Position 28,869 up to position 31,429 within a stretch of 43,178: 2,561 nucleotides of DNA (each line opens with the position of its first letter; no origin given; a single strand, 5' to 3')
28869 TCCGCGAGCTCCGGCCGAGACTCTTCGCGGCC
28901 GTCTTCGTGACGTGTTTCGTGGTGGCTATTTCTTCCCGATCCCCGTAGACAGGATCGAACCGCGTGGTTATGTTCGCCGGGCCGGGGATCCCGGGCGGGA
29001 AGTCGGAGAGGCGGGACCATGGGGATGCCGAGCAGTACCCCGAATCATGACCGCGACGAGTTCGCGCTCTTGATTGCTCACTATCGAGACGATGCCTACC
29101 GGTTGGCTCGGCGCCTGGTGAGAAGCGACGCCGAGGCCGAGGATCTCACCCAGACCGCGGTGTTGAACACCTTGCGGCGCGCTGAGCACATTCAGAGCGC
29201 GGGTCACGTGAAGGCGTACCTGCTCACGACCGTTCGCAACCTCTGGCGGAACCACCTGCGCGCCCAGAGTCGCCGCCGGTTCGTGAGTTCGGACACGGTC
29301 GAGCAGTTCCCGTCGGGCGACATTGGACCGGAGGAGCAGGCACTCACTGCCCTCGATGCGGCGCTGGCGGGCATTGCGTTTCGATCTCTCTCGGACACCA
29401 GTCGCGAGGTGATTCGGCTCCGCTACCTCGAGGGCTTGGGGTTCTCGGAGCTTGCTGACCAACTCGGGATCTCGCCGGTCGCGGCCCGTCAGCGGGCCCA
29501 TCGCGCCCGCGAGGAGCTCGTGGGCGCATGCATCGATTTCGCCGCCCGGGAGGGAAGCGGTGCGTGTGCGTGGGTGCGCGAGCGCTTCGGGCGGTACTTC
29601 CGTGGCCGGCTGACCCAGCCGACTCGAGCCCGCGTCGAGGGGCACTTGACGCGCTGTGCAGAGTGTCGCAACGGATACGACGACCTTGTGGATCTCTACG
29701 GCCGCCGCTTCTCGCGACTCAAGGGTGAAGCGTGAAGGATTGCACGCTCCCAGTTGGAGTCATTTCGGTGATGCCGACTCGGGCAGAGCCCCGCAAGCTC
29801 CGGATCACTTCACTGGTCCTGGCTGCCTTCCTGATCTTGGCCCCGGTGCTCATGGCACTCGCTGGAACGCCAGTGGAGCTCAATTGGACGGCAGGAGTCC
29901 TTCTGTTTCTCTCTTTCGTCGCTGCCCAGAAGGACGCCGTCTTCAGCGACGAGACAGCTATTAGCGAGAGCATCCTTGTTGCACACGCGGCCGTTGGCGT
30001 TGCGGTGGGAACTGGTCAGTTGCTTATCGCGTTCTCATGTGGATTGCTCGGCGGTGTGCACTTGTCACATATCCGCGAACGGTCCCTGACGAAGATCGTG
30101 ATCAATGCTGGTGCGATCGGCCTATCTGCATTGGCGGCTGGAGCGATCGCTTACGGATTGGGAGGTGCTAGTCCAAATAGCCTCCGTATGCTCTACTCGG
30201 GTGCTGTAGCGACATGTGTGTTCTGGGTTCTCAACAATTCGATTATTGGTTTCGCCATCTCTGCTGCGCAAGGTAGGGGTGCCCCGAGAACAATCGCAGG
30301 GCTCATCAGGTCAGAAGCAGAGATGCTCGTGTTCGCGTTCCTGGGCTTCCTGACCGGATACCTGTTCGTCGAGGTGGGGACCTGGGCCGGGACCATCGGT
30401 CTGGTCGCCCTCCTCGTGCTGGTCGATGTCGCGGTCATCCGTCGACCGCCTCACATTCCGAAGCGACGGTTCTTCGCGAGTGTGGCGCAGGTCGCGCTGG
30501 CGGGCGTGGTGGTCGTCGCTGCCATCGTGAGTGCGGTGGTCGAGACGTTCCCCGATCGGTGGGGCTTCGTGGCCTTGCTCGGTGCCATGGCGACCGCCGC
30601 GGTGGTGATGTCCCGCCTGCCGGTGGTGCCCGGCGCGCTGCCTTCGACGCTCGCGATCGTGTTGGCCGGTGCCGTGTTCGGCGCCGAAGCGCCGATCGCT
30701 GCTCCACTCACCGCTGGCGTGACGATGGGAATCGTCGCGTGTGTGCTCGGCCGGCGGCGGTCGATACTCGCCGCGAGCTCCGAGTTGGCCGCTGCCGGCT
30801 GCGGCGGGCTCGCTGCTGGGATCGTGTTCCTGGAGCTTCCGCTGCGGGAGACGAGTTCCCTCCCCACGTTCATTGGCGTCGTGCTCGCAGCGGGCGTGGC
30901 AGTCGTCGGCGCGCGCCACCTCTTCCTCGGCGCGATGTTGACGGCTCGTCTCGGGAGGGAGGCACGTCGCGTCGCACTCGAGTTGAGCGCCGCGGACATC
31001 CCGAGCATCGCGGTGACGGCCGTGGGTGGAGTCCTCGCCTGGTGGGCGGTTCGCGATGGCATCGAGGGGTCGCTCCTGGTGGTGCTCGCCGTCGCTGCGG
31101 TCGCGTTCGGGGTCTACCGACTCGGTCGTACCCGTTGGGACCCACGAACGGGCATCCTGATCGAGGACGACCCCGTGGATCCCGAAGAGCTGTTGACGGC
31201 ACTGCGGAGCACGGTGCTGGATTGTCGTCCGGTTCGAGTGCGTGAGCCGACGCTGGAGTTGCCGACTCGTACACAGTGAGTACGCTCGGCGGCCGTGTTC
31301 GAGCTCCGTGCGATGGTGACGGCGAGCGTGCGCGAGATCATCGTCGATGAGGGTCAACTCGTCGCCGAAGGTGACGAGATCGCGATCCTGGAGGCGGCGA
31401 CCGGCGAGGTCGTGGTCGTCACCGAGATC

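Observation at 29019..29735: ECF sigma factor fused in frame to an RsrA/RshA-type redox zinc motif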

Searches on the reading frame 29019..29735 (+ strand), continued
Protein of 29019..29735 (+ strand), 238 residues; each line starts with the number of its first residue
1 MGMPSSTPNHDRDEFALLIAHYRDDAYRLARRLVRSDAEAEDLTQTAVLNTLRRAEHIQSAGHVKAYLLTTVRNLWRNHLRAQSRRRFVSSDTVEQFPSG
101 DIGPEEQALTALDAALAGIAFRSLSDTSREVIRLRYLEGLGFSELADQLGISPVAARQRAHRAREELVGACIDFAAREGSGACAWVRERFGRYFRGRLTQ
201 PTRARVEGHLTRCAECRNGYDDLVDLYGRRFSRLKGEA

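Call 42: fold_search(model_id=the predicted structure, library=pdb)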
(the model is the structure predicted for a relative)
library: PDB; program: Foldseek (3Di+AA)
matches with E <= 10: 291; with E <= 0.001: 24
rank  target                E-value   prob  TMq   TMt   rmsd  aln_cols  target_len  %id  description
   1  9m9e_F                1.2e-06  1.00  0.29  0.39  15.8       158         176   28  Structural Basis of Pausing During Transcription Initiation in Mycobacterium tuberculosis (released 2026-01-14)
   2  6dv9_F                5.0e-06  1.00  0.28  0.37  21.1       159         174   31  Crystal structure of Mycobacterium tuberculosis transcription initiation complex(ECF sigma factor L) containing 5nt RN (released 2019-02-20)
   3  9m98_F                6.0e-06  1.00  0.29  0.42  21.4       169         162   28  Structural Basis of Pausing During Transcription Initiation in Mycobacterium tuberculosis (released 2026-01-14)
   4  9m9d_F                8.0e-06  1.00  0.29  0.43  21.5       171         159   28  Structural Basis of Pausing During Transcription Initiation in Mycobacterium tuberculosis (released 2026-01-14)
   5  6koo_F                2.0e-05  1.00  0.27  0.35  21.8       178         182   24  Mycobacterium tuberculosis initial transcription complex comprising sigma H and 5'-OH RNA of 7 nt (released 2020-03-11)
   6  6jcx_F                3.4e-05  1.00  0.27  0.35  21.5       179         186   25  Mycobacterium tuberculosis transcription initiation complex with ECF sigma factor sigma H and 6nt RNA (released 2019-05-29)
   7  6in7_B                4.0e-05  1.00  0.28  0.36  10.1       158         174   28  Crystal structure of AlgU in complex with MucA(cyto) (released 2019-07-24)
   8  6jbq_F                6.1e-05  1.00  0.28  0.35  21.4       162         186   28  CryoEM structure of Escherichia coli sigmaE transcription initiation complex containing 5nt of RNA (released 2019-05-29)
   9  1or7_A                6.4e-05  1.00  0.29  0.37  12.0       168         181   28  Crystal Structure of Escherichia coli sigmaE with the Cytoplasmic Domain of its Anti-sigma RseA (released 2003-04-15)
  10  6kop_F                7.0e-05  1.00  0.27  0.40  21.8       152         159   25  Mycobacterium tuberculosis initial transcription complex comprising sigma H and 5'-OH RNA of 9 nt (released 2020-03-11)
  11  8z6g_D                8.8e-05  1.00  0.28  0.39   9.6       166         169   28  the AlgU-MucAcyto complex structure in Pseudomonas aeruginosa (released 2024-05-08)
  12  5zx2_F                1.0e-04  1.00  0.29  0.39  21.3       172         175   23  Mycobacterium tuberculosis RNA polymerase transcription initiation complex with ECF sigma factor sigma H and 7nt RNA (released 2019-03-20)
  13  6kon_F                1.0e-04  1.00  0.27  0.35  21.4       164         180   24  Mycobacterium tuberculosis initial transcription complex comprising sigma H and 5'-OH RNA of 5 nt (released 2020-03-11)
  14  6jcy_F                1.2e-04  1.00  0.27  0.39  20.8       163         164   24  Mycobacterium tuberculosis RNA polymerase transcription initiation open complex with a chimeric ECF sigma factor sigH/ (released 2019-05-29)
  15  8z6g_B                1.8e-04  1.00  0.29  0.40   9.8       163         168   26  the AlgU-MucAcyto complex structure in Pseudomonas aeruginosa (released 2024-05-08)
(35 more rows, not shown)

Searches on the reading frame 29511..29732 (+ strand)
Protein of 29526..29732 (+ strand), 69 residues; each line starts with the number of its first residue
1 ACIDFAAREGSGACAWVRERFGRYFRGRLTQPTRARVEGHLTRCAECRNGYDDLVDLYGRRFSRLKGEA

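Call 25: search_solved_structures(query=window:29526-29732:+, max_evalue=10, show_alignments=4)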
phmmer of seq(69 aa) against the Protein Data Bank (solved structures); distinct sequences matched with E-value up to 10: 1.
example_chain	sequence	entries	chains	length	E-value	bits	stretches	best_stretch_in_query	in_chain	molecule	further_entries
3hug_B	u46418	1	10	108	0.33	14.7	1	23-55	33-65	PROBABLE CONSERVED MEMBRANE PROTEIN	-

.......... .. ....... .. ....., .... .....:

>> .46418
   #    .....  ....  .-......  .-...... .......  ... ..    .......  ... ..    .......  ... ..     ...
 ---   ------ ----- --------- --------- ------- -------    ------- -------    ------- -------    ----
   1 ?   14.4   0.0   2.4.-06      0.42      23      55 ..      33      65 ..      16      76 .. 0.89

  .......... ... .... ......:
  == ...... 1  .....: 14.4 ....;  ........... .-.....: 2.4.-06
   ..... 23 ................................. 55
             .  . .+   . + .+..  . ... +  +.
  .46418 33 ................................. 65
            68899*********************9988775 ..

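Call 79: search_solved_structures(query=A6, max_evalue=10, show_alignments=5)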
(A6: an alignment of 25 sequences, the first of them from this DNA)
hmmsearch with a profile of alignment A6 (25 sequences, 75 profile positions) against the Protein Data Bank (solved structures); distinct sequences matched with E-value up to 10: 9.
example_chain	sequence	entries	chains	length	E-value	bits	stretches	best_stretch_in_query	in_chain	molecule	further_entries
7zm7_d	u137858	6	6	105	0.0054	19.8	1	20-60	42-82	Subunit NDUFB10 of NADH-ubiquinone oxidoreductase (Complex I)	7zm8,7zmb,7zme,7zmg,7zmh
3hug_B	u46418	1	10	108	0.0072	19.4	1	28-61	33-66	PROBABLE CONSERVED MEMBRANE PROTEIN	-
2q1z_B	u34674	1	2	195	0.011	18.8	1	26-62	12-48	Anti-Sigma factor ChrR, transcriptional activator ChrR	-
2z2s_B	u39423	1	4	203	0.012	18.7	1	26-62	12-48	Anti-Sigma factor ChrR, transcriptional activator ChrR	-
2dmi_A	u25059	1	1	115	0.018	18.2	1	48-65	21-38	Teashirt homolog 3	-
8rlz_A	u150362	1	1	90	0.25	14.5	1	26-62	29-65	Antisigma factor DdvA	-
5wuq_C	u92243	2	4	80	0.35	14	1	39-59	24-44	Anti-sigma-W factor RsiW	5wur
7bxu_C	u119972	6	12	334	0.45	13.7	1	47-71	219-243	Osteopetrosis-associated transmembrane protein 1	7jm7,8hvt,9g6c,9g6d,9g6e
7cq5_A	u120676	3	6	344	0.52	13.5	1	47-71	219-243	Osteopetrosis-associated transmembrane protein 1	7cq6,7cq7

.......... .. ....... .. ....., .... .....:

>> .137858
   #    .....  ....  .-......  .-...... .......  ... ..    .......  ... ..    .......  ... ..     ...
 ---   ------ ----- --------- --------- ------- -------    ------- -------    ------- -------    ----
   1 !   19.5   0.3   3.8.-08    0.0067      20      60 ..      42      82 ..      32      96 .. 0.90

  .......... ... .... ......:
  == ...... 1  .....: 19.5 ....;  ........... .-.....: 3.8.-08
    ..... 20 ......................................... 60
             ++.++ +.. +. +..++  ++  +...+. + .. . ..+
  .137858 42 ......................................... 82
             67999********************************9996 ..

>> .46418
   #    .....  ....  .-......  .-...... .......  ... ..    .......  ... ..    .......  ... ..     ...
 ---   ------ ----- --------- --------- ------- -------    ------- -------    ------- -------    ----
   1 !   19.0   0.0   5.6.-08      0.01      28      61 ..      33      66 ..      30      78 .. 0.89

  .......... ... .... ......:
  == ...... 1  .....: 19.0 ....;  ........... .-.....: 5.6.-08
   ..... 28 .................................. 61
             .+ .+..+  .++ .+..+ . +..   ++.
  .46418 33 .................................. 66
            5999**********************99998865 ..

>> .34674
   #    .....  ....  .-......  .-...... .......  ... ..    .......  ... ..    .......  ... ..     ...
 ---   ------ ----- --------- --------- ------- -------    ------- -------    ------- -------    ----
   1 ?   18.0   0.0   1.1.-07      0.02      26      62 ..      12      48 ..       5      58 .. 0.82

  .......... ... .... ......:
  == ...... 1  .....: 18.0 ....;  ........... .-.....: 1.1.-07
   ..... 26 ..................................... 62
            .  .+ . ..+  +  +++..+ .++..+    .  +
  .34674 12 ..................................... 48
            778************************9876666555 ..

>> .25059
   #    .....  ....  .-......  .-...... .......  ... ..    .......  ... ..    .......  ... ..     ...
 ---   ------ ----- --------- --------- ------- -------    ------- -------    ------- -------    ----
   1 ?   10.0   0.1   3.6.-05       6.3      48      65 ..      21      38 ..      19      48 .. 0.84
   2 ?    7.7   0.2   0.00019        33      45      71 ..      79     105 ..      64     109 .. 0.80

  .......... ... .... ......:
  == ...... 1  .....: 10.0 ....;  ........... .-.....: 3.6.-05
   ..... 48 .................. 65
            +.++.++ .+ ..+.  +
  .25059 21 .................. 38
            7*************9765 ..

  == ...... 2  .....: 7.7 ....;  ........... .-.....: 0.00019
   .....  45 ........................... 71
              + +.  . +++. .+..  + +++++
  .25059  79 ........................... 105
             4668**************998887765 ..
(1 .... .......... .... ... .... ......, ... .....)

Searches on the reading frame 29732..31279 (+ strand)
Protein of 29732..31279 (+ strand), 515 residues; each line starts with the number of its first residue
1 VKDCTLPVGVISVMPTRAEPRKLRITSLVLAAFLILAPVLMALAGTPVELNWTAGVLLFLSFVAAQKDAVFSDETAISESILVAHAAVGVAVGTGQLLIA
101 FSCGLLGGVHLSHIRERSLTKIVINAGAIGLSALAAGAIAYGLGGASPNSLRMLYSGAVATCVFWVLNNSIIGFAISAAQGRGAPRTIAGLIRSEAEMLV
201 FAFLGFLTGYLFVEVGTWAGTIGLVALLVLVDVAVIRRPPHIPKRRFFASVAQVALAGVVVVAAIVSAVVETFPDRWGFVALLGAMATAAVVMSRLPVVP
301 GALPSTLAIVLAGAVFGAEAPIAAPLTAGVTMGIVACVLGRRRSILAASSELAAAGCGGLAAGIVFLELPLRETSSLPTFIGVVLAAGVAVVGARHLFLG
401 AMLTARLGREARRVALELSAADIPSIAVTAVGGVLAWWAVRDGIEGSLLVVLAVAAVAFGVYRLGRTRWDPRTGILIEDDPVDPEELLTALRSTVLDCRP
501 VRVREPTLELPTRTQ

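Call 3: search_protein_families(library=pfam, proteins=[window:29732-31279:+], max_evalue=0.01)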
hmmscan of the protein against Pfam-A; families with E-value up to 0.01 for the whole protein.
window:29732-31279:+ (515 aa): 0 families

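Call 4: search_protein_families(library=ncbifam, proteins=[window:29732-31279:+], max_evalue=0.01)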
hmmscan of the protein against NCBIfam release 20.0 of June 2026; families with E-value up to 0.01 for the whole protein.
window:29732-31279:+ (515 aa): 0 families

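Call 37: search_protein_families(library=pfam, proteins=[window:29732-31276:+], max_evalue=10)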
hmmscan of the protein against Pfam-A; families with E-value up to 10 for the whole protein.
window:29732-31276:+ (515 aa): 1 family
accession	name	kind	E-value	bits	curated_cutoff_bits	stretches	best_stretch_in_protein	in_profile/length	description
PF04273.18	BLH_phosphatase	-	6.6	7.5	26.1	0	253-329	14-96/110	Beta-lactamase hydrolase-like protein, phosphatase-like domain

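Call 44: find_homologous_proteins(query=window:29732-31276:+, max_evalue=0.001)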
Query window:29732-31276:+ (515 aa): 1 proteins with E <= 0.001 among 8000 candidates.
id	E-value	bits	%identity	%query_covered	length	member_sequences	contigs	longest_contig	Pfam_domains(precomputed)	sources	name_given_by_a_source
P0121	0.0e+0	1029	100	97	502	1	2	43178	-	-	-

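Call 56: search_protein_representatives(protein=window:29732-31276:+)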
Query: 515 residues. Proteins with E-value up to 0.001 (for the whole library): 90; up to 1e-10: 51; up to 1e-30: 3. The best 90 are listed.
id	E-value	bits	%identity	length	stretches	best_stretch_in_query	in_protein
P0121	0.0e+00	1028.6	100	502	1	14-515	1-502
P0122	3.0e-32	128.8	26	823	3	44-246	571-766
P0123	2.5e-31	125.7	36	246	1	27-238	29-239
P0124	9.2e-30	120.5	33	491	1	41-462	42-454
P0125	8.2e-29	117.4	31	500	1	16-502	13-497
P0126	1.1e-28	116.9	38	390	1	23-361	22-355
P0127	1.2e-28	116.9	34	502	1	30-475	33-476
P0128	4.2e-28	115.1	30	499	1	18-467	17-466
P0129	9.6e-28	113.9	38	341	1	57-318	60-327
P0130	8.1e-27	110.8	31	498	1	32-501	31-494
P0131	9.5e-27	110.6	33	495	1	17-468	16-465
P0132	1.5e-25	106.7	38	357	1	56-287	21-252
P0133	1.8e-25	106.4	33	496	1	26-500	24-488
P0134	2.0e-25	106.2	37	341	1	55-265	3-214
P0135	1.0e-24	103.9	31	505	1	12-505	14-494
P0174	8.5e-10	54.7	30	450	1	25-199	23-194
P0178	1.2e-08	50.9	30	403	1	64-229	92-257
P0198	4.7e-05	39.1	28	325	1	17-229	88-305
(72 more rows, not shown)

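Call 57: search_protein_families(library=pfam, proteins=[P0122, P0198, P0178, P0124, P0126, P0174], max_evalue=0.01)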
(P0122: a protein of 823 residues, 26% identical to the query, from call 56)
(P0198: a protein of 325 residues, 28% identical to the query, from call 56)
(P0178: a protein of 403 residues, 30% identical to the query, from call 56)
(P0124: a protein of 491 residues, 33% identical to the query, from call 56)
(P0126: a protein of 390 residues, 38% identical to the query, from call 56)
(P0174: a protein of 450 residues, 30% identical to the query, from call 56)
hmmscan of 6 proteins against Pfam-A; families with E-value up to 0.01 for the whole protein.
P0122 (823 aa): 2 families
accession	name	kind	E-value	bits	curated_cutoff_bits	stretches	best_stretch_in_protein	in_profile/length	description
PF05172.20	RRM_Nup35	-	4.1e-06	27.1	24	0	637-665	37-65/89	Nup53/35/40-type RNA recognition motif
PF03253.19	UT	-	0.00029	20.5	25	2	162-253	22-111/292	Urea transporter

P0198 (325 aa): 0 families

P0178 (403 aa): 0 families

P0124 (491 aa): 0 families

P0126 (390 aa): 0 families

P0174 (450 aa): 0 families

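Call 82: predict_structure(alignment_id=A3)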
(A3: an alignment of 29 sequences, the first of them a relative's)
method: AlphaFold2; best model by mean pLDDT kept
length: 502 residues; sequences in the alignment: 29
mean_pLDDT: 82.5   pTM: 0.69
mean pLDDT of the five models: 82.5, 81.3, 80.8, 80.6, 79.7
residues with pLDDT >= 90: 219; 70-90: 201; 50-70: 51; < 50: 31
segments of 3 or more residues with pLDDT < 50: 1-3, 461-468, 489-502
pLDDT, mean of each block of 10 residues (from residue 1): 70 96 95 89 97 76 79 96 95 94 94 97 95 75 94 96 94 95 89 92 86 85 75 76 73 69 76 77 72 90 88 90 77 84 93 88 87 93 92 90 88 81 79 74 72 54 49 67 56 45 35
secondary structure, 60 per line:
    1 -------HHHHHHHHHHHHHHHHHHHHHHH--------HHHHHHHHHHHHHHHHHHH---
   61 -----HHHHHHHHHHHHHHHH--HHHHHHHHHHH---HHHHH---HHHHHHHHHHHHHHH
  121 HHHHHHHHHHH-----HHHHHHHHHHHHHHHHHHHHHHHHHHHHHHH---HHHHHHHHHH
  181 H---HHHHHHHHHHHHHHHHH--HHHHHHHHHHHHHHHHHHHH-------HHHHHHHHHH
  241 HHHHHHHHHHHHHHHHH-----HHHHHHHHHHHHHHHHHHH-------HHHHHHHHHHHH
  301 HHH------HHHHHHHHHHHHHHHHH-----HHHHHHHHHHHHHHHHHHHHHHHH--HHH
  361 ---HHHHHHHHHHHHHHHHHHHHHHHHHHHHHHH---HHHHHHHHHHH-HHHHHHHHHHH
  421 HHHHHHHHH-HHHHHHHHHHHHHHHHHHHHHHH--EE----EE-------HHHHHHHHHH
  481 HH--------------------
elements in order: H8-30 H39-57 H66-81 H84-94 H98-102 H106-131 H137-167 H171-181 H185-201 H204-223 H231-257 H263-281 H289-303 H310-326 H332-355 H364-394 H398-408 H410-429 H431-453 H471-482

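Call 85: fold_search(model_id=the predicted structure, library=pdb)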
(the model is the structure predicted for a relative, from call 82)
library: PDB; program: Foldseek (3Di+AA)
matches with E <= 10: 187; with E <= 0.001: 0
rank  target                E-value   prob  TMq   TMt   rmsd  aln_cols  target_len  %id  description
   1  8b17_A                1.3e-01  0.14  0.12  0.12  22.3       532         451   12  DtpB-Nb132-AWA (released 2023-08-09)
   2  4mlb_C                1.9e-01  0.16  0.13  0.14  22.2       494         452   14  Reverse polarity of binding pocket suggests different function of a MOP superfamily transporter from Pyrococcus furios (released 2013-09-25)
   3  6hfb_B                2.4e-01  0.18  0.14  0.15  21.1       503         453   16  Outward-facing conformation of a multidrug resistance MATE family transporter of the MOP superfamily. (released 2019-06-12)
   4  6nc7_B                2.7e-01  0.21  0.18  0.18  22.1       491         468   13  Lipid II flippase MurJ, inward open conformation (released 2019-04-17)
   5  6t1z                  4.1e-01  0.11  0.12  0.14  21.9       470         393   16  LmrP from L. lactis, in an outward-open conformation, bound to Hoechst 33342 (released 2020-07-29)
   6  6gs4_A                4.3e-01  0.10  0.12  0.12  24.8       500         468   13  Crystal structure of peptide transporter DtpA-nanobody in complex with valganciclovir (released 2019-01-30)
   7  8zkn_A                4.4e-01  0.14  0.16  0.19  21.1       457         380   12  CryoEM structure of Thyroid Hormone Transporter MCT8 bound with silychristin (released 2025-04-02)
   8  7q0m                  6.4e-01  0.10  0.13  0.13  23.5       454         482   13  Crystal structure of the peptide transporter YePEPT-K314A in complex with LZNV at 2.66 A (released 2022-03-09)
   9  3vvr_A                6.6e-01  0.10  0.13  0.14  22.0       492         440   14  Crystal structure of MATE in complex with MaD5 (released 2013-04-03)
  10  4mlb_B                6.6e-01  0.09  0.13  0.14  21.7       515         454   13  Reverse polarity of binding pocket suggests different function of a MOP superfamily transporter from Pyrococcus furios (released 2013-09-25)
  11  7zc2                  6.6e-01  0.09  0.13  0.14  24.4       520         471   14  Dipeptide and tripeptide Permease C (DtpC) (released 2022-07-06)
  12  5d58                  6.9e-01  0.08  0.12  0.13  24.4       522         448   12  In meso in situ serial X-ray crystallography structure of the PepTSt-Ala-Phe complex at 100 K (released 2016-01-13)
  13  9pc9                  7.5e-01  0.11  0.14  0.15  23.6       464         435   12  Structure of Synaptic Vesicle Protein 2A Bound to UCB7361 (released 2025-09-10)
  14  6nc6_B                7.8e-01  0.11  0.16  0.17  21.5       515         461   13  Lipid II flippase MurJ, inward closed conformation (released 2019-04-17)
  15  6z71_A                8.1e-01  0.10  0.15  0.16  20.0       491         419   12  Structure of the MATE family multidrug resistance transporter Aq_128 from Aquifex aeolicus in the outward-facing state (released 2021-12-01)
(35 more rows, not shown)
